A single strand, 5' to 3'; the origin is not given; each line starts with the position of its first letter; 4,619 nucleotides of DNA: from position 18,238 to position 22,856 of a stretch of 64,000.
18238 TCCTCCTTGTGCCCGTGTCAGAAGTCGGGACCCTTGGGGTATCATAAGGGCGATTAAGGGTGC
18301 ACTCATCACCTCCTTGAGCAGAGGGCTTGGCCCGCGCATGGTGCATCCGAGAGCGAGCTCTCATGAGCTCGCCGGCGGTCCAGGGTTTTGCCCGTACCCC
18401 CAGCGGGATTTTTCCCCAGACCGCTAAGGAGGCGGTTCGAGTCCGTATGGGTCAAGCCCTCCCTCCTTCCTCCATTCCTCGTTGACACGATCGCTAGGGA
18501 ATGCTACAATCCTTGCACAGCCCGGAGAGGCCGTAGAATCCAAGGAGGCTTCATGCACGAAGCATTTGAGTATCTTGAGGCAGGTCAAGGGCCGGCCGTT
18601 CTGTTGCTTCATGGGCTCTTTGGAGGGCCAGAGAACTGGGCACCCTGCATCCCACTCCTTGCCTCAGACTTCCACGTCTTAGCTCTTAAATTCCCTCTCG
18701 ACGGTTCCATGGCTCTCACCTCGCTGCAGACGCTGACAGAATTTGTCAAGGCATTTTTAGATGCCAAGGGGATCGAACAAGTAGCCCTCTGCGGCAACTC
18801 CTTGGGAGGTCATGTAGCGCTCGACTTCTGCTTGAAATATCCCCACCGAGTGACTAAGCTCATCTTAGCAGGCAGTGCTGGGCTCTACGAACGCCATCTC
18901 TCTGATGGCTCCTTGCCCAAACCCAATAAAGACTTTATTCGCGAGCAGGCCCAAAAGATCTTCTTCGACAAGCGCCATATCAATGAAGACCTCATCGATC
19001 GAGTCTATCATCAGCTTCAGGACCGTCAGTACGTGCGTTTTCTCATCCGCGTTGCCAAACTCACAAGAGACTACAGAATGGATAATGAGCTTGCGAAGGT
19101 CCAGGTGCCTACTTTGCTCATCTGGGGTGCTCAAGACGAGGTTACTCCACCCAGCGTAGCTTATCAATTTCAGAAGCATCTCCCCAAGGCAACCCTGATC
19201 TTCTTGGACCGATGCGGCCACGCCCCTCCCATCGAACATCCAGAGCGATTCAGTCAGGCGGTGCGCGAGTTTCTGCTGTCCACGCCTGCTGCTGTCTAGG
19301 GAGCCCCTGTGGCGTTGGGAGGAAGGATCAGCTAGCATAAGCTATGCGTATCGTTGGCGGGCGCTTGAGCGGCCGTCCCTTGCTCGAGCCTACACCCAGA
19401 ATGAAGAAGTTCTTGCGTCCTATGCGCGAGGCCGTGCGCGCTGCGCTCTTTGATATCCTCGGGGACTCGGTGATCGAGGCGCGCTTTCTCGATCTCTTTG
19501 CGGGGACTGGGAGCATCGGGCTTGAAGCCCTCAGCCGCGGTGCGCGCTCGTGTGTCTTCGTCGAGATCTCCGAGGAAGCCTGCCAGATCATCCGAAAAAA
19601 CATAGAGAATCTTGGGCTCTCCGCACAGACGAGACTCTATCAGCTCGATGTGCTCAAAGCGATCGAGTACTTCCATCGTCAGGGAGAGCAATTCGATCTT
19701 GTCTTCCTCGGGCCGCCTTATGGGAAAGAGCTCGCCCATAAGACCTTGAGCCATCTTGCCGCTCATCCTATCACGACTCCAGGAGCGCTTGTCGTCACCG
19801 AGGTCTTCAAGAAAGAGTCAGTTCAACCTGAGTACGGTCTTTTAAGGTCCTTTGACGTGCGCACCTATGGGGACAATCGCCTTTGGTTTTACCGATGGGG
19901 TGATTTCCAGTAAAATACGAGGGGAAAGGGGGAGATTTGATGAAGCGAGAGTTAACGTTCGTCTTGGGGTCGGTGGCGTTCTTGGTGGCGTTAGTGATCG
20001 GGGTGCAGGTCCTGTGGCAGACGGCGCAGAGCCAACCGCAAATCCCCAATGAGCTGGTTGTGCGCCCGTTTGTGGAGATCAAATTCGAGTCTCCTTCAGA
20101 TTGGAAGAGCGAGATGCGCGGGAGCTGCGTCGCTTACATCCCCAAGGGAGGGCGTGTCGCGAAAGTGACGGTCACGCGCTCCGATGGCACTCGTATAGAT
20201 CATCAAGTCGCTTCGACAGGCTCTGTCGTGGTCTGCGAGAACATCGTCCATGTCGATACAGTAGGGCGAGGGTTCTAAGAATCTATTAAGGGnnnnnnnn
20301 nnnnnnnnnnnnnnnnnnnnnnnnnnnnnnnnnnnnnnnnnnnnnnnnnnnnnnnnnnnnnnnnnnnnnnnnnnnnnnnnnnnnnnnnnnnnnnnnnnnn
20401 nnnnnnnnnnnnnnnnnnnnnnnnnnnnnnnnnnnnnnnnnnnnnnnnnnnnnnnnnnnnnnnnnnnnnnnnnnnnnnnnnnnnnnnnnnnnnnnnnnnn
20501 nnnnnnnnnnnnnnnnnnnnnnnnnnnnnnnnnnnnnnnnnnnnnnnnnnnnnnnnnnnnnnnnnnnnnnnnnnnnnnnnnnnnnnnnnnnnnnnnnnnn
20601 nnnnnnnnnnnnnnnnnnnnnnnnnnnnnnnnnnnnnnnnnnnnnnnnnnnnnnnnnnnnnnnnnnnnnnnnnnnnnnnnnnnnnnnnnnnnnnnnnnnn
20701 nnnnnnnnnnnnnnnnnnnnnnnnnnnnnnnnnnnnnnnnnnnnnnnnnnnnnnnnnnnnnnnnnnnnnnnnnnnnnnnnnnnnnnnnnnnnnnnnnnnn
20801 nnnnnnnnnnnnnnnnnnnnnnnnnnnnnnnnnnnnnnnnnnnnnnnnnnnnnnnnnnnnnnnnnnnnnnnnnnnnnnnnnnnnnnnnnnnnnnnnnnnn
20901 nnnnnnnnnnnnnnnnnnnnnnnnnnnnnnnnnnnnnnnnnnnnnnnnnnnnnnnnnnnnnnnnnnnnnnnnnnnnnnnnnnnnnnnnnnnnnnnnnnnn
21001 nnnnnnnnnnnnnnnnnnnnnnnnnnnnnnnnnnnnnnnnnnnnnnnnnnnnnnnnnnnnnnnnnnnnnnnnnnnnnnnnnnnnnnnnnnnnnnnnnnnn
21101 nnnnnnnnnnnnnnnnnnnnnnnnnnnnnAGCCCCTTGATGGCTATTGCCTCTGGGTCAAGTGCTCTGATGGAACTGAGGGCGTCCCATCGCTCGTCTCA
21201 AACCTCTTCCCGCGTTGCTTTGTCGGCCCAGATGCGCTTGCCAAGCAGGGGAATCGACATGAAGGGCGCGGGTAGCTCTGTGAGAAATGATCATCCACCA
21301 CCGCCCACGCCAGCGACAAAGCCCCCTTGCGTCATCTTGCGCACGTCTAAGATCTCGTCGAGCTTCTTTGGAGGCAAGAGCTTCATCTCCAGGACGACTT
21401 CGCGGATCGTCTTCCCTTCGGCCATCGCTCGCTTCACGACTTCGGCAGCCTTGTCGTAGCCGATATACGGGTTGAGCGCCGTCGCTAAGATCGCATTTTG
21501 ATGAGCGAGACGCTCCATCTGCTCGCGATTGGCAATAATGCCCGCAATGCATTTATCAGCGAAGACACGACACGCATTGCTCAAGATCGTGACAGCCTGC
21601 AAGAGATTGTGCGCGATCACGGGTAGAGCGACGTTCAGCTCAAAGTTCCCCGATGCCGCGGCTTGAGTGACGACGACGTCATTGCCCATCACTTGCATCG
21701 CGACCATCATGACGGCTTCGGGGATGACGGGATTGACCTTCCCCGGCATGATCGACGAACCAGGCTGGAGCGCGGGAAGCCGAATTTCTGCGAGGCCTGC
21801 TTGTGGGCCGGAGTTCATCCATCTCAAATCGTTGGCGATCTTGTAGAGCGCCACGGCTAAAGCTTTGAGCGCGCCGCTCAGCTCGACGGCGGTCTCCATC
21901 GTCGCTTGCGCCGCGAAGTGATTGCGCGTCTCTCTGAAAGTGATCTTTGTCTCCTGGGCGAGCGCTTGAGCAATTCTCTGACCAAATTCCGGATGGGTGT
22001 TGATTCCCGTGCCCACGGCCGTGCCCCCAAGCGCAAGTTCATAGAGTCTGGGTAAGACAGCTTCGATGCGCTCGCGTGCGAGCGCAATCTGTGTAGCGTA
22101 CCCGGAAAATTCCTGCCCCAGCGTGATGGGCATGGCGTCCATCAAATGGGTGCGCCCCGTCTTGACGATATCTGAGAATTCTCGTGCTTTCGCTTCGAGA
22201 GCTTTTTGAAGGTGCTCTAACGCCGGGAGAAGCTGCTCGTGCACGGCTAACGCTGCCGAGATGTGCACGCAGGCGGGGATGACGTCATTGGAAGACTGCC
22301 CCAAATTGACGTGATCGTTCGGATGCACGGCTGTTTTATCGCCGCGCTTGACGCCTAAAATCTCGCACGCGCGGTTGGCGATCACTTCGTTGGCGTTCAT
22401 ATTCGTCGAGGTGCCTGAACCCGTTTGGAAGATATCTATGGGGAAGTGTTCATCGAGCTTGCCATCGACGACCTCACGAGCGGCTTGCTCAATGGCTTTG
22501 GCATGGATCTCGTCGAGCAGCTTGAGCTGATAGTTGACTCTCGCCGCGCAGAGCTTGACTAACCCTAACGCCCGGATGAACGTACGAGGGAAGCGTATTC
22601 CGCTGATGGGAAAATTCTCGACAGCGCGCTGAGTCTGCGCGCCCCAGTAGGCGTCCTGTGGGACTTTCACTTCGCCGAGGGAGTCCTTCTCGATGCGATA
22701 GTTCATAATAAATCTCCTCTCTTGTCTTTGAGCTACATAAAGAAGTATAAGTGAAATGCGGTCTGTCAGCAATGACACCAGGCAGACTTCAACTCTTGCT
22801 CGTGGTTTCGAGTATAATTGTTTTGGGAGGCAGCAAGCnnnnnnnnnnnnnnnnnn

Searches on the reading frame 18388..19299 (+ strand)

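Call 16: search_protein_families(library=pfam, proteins=[window:18388-19299:+], max_evalue=0.00001)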
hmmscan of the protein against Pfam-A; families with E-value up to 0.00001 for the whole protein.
window:18388-19299:+ (303 aa): 4 families
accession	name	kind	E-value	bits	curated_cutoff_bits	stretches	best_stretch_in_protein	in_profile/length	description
PF00561.26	Abhydrolase_1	-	7.9e-26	91.6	25.8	2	69-171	1-103/245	alpha/beta hydrolase fold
PF12697.13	Abhydrolase_6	-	8.7e-21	76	26.3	1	71-290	1-216/217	Alpha/beta hydrolase family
PF12146.15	Hydrolase_4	-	1.3e-14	54.6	27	1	116-280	62-234/239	Serine aminopeptidase, S33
PF03096.20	Ndr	-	1.7e-07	30.7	23.3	1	109-296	78-276/283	Ndr family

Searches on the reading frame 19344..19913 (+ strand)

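Call 16: search_protein_families(library=pfam, proteins=[window:19344-19913:+], max_evalue=0.00001)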
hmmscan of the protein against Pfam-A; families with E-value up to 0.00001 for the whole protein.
window:19344-19913:+ (189 aa): 5 families
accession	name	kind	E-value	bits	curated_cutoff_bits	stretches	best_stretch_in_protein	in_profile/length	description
PF03602.21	Cons_hypoth95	-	7.5e-48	163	24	1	1-184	1-182/182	Conserved hypothetical protein 95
PF05175.20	MTS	-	3.6e-07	30.4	23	1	42-137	30-124/170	Methyltransferase small domain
PF13649.12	Methyltransf_25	-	3.5e-06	28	27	1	49-122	2-70/97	Methyltransferase domain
PF13847.12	Methyltransf_31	-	4.8e-06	26.8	27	1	46-122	5-80/145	Methyltransferase domain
PF09445.16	Methyltransf_15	-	5.8e-06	26.4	22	1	47-127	3-82/165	RNA cap guanine-N2 methyltransferase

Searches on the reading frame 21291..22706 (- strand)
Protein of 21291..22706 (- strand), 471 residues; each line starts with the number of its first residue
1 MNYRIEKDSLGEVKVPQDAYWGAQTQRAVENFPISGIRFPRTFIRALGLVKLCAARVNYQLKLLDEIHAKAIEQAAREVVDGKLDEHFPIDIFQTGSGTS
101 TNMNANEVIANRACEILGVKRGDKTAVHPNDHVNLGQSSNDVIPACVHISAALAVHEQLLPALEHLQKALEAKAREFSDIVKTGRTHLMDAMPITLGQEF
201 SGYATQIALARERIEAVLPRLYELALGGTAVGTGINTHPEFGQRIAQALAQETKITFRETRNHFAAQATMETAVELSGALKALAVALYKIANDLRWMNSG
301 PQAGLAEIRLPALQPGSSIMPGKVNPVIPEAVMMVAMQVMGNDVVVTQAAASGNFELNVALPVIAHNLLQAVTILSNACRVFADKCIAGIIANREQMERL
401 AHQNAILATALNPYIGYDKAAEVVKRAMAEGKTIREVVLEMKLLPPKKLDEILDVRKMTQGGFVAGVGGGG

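Call 16: search_protein_families(library=pfam, proteins=[window:21291-22706:-], max_evalue=0.00001)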
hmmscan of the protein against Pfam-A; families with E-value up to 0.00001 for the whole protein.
window:21291-22706:- (471 aa): 2 families
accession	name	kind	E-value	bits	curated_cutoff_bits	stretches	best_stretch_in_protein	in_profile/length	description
PF00206.25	Lyase_1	-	4.9e-101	338.7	27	1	11-341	1-312/312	Lyase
PF10415.14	FumaraseC_C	-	1.7e-23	83.2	32.5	1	407-460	1-54/54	Fumarase C C-terminus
